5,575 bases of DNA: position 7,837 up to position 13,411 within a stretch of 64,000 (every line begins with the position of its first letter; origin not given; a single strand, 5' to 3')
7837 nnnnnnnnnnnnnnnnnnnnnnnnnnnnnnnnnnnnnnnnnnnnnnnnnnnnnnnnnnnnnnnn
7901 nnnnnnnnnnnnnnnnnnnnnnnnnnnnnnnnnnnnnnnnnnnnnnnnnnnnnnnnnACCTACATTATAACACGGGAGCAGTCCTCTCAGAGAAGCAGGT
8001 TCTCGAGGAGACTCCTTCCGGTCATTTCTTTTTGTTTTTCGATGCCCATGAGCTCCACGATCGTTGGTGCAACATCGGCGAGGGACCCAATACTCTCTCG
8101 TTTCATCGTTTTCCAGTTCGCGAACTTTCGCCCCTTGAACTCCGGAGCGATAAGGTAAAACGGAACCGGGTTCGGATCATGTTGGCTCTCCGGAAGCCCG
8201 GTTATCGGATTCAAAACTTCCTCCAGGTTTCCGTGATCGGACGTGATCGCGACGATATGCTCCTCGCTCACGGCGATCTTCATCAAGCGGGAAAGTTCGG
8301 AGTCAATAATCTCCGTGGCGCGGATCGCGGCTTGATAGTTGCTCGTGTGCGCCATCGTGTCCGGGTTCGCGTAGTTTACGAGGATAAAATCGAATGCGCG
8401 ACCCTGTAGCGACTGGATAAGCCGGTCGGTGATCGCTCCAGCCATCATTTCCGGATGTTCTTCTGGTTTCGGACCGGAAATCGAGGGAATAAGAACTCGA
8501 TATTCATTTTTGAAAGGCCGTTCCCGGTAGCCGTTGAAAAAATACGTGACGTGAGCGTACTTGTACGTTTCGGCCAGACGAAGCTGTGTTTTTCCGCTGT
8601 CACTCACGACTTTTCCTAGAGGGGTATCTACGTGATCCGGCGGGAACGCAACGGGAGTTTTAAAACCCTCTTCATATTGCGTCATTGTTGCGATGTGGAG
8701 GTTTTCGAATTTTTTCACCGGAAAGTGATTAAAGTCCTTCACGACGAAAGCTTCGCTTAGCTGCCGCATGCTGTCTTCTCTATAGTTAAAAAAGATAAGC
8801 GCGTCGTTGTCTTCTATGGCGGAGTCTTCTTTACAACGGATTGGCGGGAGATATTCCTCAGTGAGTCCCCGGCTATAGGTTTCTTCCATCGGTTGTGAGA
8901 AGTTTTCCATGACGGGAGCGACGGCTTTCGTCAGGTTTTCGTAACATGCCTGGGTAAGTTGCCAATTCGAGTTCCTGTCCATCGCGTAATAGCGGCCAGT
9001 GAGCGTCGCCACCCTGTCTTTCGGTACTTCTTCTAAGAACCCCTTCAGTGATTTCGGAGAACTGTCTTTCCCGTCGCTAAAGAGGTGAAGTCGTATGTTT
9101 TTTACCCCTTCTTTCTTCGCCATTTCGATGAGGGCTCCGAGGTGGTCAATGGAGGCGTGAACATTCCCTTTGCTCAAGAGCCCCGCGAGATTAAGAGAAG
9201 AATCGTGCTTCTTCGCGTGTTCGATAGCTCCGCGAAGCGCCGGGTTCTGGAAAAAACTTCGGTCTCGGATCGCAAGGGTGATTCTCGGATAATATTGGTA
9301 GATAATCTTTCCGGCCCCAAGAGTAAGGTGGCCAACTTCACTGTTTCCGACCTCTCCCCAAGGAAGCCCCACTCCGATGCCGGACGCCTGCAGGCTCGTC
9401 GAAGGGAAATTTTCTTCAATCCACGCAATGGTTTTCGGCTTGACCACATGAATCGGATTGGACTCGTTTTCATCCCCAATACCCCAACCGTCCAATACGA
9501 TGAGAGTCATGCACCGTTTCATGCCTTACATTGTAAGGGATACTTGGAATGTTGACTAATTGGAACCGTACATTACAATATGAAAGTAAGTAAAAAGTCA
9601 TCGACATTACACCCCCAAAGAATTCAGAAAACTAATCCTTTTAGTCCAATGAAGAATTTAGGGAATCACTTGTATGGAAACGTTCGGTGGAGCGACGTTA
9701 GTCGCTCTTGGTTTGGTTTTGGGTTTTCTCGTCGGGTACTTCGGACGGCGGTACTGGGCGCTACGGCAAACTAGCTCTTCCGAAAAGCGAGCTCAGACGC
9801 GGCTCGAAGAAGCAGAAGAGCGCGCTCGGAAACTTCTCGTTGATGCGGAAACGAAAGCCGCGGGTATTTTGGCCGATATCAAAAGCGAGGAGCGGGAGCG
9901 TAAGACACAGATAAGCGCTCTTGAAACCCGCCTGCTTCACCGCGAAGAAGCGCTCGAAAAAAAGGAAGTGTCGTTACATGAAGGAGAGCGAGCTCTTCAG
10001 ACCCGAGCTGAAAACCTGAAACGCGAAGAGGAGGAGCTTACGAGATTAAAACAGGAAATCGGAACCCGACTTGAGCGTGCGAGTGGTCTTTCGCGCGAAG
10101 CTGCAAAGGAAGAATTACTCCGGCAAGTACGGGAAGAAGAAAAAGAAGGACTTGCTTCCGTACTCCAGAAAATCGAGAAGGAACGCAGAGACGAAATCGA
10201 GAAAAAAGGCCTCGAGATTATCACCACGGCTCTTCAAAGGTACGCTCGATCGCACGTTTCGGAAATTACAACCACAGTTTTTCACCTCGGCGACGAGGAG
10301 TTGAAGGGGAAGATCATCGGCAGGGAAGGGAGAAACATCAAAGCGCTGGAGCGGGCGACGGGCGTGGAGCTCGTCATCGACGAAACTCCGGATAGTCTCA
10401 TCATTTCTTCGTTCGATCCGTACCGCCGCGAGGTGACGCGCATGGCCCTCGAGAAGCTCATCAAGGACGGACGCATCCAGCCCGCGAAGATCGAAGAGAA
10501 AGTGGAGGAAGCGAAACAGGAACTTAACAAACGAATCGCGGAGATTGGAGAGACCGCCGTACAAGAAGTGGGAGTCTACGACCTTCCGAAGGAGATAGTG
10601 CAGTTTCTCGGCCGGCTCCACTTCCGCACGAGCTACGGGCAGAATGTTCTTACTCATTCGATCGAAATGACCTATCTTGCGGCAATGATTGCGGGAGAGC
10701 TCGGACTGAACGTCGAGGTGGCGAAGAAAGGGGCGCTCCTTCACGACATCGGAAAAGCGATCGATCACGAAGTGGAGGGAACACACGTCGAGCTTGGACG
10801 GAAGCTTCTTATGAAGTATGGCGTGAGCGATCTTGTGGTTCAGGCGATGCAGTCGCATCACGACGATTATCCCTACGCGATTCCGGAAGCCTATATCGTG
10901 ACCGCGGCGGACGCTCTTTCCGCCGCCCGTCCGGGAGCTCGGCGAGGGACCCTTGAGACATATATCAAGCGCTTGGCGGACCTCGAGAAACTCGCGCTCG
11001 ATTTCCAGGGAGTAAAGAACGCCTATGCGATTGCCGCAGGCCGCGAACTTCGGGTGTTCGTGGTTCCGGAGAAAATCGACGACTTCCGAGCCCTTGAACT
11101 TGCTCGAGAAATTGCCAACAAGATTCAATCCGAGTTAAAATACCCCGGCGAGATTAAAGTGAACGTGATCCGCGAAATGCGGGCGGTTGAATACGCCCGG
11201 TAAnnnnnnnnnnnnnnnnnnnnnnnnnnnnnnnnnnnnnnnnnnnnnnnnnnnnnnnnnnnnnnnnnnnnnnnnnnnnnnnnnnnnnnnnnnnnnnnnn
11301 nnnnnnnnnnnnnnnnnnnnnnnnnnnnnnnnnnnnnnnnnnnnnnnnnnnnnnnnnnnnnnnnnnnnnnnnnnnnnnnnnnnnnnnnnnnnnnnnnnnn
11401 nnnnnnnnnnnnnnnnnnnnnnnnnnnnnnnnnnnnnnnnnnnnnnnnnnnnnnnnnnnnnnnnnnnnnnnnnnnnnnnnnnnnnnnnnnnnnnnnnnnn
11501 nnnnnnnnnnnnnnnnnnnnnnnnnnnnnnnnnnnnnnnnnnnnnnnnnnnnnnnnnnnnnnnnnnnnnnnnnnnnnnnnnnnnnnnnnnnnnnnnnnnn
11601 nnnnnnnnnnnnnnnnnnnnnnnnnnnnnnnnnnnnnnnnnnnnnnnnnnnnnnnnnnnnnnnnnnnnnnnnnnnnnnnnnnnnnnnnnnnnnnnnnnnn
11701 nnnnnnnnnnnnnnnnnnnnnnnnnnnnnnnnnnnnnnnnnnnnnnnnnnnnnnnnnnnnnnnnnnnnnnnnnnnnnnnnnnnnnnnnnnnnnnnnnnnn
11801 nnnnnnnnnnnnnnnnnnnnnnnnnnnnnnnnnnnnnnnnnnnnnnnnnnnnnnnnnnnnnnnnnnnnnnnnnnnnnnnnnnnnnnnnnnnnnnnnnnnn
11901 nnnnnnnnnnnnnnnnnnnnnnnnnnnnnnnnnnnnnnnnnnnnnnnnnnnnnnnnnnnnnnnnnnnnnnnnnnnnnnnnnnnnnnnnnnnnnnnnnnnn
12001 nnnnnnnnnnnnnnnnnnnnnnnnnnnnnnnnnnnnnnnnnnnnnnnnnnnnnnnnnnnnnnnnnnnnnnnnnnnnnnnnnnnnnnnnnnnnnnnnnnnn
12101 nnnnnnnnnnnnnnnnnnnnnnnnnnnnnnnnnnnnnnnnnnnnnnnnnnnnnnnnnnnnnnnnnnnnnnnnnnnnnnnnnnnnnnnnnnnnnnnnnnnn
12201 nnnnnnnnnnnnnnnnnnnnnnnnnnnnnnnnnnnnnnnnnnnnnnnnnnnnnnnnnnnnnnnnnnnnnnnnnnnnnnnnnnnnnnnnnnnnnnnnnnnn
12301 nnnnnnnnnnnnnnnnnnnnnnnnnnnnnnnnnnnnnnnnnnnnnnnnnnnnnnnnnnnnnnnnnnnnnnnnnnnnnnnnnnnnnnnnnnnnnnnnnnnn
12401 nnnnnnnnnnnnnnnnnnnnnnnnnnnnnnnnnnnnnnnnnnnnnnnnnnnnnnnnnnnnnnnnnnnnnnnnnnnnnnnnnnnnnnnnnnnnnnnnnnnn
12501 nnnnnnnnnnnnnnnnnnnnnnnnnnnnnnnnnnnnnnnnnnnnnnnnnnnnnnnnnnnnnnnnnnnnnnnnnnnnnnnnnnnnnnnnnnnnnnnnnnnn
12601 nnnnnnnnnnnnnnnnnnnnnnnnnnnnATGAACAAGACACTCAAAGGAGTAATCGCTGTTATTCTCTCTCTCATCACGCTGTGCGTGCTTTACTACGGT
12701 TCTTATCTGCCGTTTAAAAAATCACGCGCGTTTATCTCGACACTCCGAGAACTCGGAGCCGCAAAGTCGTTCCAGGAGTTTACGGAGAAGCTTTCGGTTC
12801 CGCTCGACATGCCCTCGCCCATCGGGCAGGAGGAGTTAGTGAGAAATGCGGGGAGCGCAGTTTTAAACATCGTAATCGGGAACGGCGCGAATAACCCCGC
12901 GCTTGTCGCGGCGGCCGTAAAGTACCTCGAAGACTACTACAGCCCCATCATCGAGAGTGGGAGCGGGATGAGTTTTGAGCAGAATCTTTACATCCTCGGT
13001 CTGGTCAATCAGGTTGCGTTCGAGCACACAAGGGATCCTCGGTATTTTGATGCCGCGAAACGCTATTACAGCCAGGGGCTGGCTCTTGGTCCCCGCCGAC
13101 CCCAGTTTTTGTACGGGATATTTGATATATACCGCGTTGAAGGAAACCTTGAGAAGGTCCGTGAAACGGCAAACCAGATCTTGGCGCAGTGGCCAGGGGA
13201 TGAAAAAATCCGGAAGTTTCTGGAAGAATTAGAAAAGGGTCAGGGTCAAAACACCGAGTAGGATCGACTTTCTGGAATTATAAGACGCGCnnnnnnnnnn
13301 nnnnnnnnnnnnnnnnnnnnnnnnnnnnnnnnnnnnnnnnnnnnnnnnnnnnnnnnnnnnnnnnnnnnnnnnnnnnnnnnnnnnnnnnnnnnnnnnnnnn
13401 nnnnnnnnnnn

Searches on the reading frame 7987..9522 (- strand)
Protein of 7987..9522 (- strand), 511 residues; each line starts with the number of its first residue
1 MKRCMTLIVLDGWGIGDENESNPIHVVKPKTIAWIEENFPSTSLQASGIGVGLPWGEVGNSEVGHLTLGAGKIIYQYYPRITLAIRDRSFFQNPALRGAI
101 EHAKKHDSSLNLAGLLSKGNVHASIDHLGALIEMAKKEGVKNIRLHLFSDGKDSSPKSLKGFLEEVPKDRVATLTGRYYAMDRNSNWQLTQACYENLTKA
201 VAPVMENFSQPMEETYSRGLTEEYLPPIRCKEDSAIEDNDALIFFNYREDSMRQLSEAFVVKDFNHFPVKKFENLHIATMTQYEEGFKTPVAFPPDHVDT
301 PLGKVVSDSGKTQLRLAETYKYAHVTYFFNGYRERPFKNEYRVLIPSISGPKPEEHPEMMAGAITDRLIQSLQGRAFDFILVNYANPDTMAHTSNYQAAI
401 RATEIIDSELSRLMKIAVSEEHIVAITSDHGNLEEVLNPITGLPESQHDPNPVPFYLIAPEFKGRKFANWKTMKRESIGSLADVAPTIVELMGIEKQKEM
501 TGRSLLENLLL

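Call 71: search_protein_families(library=pfam, proteins=[window:7987-9522:-], max_evalue=0.01)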
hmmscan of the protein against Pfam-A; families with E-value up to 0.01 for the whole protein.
window:7987-9522:- (511 aa): 4 families
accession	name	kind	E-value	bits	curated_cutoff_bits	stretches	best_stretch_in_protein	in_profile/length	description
PF06415.18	iPGM_N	-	3.3e-60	203.7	27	1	81-285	1-217/217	BPG-independent PGAM N-terminus (iPGM_N)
PF01676.23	Metalloenzyme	-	1.1e-58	199.2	24.3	1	5-496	3-252/252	Metalloenzyme superfamily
PF00884.28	Sulfatase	-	0.0004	20.2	25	1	394-494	201-301/301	Sulfatase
PF01663.27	Phosphodiest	-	0.0044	17.1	23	1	334-431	127-220/342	Type I phosphodiesterase / nucleotide pyrophosphatase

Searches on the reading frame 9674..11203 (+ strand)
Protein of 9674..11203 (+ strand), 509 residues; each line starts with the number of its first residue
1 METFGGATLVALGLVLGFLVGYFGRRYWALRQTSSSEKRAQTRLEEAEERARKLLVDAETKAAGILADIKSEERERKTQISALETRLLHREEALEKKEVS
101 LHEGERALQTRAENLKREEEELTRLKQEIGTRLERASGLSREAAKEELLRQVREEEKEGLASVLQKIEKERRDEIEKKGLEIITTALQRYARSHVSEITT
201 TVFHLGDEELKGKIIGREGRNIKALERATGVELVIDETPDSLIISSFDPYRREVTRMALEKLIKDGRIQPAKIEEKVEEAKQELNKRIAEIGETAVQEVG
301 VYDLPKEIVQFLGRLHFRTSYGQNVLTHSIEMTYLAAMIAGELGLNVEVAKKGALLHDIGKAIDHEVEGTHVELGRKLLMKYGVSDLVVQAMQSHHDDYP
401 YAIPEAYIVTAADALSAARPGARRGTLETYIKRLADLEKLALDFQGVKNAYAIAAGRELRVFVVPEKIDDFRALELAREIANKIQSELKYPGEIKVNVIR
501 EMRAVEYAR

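Call 71: search_protein_families(library=pfam, proteins=[window:9674-11203:+], max_evalue=0.01)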
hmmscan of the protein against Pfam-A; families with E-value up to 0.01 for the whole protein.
window:9674-11203:+ (509 aa): 5 families
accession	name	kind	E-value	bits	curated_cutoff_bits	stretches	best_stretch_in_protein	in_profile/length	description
PF12072.13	RNase_Y_N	-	9.8e-29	100.7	32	1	9-193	5-200/201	RNase Y N-terminal region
PF01966.28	HD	-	1.3e-18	67.8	22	1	325-417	1-115/116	HD domain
PF00013.35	KH_1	-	6.9e-06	26.2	21.5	1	209-245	9-51/66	KH domain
PF08668.18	HDOD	-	0.00068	19.6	22.9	1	323-363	93-134/196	HDOD domain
PF13083.13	KH_KhpA-B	-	0.0018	18.6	32.1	0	207-225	36-54/73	KhpA/KhpB, KH domain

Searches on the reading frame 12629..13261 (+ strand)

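Call 71: search_protein_families(library=pfam, proteins=[window:12629-13261:+], max_evalue=0.01)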
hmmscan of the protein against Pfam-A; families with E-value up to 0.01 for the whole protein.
window:12629-13261:+ (210 aa): 2 families
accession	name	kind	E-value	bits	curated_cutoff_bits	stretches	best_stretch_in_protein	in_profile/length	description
PF13428.12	TPR_14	-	6.8e-05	23.6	23.5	0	161-198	4-41/44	Tetratricopeptide repeat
PF14559.12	TPR_19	-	0.0016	19.2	25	1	140-198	7-65/68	Tetratricopeptide repeat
